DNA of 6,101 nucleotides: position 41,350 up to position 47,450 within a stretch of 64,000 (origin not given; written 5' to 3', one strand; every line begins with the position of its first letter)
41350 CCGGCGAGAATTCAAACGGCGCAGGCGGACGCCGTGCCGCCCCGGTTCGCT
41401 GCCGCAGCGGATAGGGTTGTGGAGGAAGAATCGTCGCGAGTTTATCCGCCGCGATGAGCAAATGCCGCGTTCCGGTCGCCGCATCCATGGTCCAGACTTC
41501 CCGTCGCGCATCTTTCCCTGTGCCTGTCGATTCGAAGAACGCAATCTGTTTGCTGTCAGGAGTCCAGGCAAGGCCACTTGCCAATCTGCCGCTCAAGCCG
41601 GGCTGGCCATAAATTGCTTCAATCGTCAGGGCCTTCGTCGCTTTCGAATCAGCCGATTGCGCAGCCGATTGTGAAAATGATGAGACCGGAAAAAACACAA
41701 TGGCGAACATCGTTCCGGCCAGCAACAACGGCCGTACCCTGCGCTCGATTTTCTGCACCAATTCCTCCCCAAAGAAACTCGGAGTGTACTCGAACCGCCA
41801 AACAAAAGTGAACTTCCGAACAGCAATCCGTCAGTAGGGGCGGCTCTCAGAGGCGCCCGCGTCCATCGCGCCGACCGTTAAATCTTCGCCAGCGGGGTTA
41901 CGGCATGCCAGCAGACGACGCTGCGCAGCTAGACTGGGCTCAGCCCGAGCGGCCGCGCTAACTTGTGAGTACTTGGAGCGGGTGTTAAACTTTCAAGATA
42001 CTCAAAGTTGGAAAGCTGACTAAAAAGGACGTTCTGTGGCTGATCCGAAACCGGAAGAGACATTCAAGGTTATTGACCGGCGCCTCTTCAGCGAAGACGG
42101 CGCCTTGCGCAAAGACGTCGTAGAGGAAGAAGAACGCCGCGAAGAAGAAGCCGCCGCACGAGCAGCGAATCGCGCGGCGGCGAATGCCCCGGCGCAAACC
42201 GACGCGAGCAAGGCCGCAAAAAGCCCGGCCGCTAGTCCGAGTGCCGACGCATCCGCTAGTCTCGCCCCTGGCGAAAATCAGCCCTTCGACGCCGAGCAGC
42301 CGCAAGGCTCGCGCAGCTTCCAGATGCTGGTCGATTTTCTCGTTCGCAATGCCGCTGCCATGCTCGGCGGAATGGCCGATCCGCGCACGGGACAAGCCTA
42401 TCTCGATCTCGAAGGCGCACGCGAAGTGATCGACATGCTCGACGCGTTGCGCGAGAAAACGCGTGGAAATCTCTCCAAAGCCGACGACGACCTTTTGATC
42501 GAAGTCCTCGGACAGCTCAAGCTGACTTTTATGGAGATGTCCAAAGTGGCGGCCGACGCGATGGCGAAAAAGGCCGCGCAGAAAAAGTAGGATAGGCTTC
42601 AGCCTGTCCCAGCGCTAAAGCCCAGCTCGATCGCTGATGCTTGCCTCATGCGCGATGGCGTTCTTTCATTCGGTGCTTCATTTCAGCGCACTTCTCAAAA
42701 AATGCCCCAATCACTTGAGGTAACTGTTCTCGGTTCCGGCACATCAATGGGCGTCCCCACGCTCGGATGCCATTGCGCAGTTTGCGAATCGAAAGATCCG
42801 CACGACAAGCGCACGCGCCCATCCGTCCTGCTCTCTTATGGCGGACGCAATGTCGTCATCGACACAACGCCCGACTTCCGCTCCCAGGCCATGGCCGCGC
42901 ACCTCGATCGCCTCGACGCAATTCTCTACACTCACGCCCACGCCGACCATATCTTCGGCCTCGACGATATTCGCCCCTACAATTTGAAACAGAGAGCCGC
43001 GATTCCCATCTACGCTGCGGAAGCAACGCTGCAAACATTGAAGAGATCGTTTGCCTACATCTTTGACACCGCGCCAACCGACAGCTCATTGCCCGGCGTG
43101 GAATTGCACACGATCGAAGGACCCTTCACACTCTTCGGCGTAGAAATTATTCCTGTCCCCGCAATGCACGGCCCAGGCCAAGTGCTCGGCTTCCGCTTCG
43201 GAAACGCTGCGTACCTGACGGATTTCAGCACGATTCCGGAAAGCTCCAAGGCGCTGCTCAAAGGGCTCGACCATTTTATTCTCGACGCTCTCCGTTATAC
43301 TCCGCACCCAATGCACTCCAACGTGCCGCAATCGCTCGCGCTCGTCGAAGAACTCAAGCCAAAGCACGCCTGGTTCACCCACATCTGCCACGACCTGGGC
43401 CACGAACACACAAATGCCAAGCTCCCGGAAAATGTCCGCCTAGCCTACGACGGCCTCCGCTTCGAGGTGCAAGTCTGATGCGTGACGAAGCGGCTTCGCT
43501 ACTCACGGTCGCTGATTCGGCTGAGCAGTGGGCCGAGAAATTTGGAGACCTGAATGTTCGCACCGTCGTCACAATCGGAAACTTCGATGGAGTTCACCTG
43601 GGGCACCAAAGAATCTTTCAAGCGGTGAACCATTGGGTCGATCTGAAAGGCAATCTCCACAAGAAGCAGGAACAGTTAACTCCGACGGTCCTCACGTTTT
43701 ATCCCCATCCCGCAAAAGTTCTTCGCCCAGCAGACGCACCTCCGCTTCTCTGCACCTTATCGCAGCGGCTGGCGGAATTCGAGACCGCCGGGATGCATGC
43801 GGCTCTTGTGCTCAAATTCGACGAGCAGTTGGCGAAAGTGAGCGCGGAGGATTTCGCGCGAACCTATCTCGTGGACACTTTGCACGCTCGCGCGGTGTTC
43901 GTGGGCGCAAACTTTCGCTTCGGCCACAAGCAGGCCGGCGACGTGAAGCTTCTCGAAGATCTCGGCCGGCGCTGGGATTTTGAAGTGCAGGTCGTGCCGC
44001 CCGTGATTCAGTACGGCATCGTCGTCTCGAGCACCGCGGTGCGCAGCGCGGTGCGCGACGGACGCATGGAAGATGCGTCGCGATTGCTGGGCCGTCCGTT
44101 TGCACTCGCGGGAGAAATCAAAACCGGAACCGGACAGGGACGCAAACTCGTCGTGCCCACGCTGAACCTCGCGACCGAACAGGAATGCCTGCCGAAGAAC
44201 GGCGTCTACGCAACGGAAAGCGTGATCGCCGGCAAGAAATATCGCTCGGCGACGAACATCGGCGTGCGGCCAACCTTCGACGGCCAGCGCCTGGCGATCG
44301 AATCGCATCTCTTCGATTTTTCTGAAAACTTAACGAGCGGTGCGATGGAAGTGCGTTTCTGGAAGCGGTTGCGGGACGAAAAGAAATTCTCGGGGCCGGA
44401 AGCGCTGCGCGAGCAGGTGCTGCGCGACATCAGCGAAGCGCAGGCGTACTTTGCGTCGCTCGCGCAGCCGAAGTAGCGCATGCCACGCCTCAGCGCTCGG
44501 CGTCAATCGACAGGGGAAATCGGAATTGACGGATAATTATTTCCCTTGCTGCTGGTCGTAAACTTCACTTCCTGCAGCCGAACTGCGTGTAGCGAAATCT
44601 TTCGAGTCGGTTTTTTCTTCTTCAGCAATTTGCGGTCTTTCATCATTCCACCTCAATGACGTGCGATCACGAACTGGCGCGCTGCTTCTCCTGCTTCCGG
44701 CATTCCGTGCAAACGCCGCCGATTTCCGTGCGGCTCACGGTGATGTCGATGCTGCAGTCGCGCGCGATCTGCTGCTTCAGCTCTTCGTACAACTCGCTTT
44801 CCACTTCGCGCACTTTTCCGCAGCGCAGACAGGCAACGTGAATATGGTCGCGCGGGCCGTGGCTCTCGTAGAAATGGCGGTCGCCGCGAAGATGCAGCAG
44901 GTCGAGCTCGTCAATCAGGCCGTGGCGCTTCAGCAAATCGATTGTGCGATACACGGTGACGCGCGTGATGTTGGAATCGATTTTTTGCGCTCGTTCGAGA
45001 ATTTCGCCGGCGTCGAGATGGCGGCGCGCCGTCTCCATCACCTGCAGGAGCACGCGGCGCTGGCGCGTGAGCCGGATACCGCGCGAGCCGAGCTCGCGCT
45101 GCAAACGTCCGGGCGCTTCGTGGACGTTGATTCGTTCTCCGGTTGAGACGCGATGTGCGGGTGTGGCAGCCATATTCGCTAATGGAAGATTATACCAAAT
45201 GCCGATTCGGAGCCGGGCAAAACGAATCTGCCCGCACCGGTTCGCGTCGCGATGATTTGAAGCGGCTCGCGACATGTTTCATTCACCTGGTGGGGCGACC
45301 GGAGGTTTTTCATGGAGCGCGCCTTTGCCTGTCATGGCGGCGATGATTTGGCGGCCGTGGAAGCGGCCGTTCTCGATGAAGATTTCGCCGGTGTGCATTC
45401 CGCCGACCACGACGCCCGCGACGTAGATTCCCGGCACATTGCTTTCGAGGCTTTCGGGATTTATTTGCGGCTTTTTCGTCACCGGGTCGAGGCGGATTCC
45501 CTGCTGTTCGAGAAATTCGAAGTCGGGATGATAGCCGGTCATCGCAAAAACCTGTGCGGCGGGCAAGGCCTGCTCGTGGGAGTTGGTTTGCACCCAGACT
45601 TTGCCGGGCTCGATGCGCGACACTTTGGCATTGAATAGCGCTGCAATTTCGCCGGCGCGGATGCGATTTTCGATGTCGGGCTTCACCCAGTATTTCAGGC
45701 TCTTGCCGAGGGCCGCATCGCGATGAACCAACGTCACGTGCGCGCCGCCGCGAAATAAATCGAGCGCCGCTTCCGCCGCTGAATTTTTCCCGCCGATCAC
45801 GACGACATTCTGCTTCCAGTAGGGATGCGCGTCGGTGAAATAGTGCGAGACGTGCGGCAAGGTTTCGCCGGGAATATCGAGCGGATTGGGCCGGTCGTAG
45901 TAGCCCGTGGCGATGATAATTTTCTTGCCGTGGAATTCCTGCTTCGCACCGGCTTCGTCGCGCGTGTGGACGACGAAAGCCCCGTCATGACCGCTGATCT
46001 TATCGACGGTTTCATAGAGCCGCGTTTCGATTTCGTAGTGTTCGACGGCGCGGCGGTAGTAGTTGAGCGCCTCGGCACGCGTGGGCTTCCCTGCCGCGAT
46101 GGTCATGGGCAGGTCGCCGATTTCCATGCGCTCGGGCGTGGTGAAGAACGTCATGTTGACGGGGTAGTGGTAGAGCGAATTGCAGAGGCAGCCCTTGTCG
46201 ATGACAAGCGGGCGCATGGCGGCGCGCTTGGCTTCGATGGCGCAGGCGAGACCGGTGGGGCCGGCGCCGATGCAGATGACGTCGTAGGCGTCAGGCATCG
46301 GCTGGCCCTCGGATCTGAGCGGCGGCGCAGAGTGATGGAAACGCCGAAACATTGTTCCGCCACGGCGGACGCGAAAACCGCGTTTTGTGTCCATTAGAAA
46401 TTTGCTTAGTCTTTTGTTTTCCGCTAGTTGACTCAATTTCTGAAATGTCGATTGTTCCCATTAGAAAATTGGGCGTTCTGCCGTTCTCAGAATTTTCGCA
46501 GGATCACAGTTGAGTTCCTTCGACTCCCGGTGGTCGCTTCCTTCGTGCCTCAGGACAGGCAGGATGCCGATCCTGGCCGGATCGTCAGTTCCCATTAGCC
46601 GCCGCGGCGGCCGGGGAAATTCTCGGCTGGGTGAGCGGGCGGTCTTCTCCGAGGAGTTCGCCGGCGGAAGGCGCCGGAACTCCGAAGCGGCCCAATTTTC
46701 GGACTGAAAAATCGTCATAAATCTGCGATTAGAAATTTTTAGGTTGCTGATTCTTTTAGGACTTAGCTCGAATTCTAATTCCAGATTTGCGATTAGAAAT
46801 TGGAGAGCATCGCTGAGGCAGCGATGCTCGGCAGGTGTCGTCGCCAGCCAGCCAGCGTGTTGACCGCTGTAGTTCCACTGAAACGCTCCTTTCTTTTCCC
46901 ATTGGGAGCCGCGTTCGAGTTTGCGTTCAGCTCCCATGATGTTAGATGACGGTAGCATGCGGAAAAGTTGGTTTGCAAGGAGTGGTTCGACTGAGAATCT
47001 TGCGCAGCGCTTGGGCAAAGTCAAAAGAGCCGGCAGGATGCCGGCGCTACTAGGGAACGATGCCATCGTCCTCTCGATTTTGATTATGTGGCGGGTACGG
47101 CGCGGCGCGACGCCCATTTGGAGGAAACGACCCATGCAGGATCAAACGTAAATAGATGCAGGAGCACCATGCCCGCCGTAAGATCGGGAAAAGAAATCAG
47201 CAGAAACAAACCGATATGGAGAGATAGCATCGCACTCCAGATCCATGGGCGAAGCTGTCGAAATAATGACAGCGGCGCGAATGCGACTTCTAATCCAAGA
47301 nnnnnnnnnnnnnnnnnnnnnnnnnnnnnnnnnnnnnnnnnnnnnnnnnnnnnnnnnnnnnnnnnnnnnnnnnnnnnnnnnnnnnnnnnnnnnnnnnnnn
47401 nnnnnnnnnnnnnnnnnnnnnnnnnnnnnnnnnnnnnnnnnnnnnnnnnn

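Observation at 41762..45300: Origin-type flip of strand composition and codon third-position bias near 43.5-44.7 kb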

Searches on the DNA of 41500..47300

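Call 62: search_rna_families(source=window, start=41500, end=47300, threshold=evalue, max_evalue=1)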
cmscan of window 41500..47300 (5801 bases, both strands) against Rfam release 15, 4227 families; matches with E-value up to 1: 2.
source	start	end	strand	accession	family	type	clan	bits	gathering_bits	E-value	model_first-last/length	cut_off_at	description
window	44383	44596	+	RF02812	asponA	Gene; antisense;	-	18.1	113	0.038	1-295/295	no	anti ponA RNA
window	43362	43426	+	RF01973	H19_2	Gene; lncRNA;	-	17.7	50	0.47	1-69/69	no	H19 conserved region 2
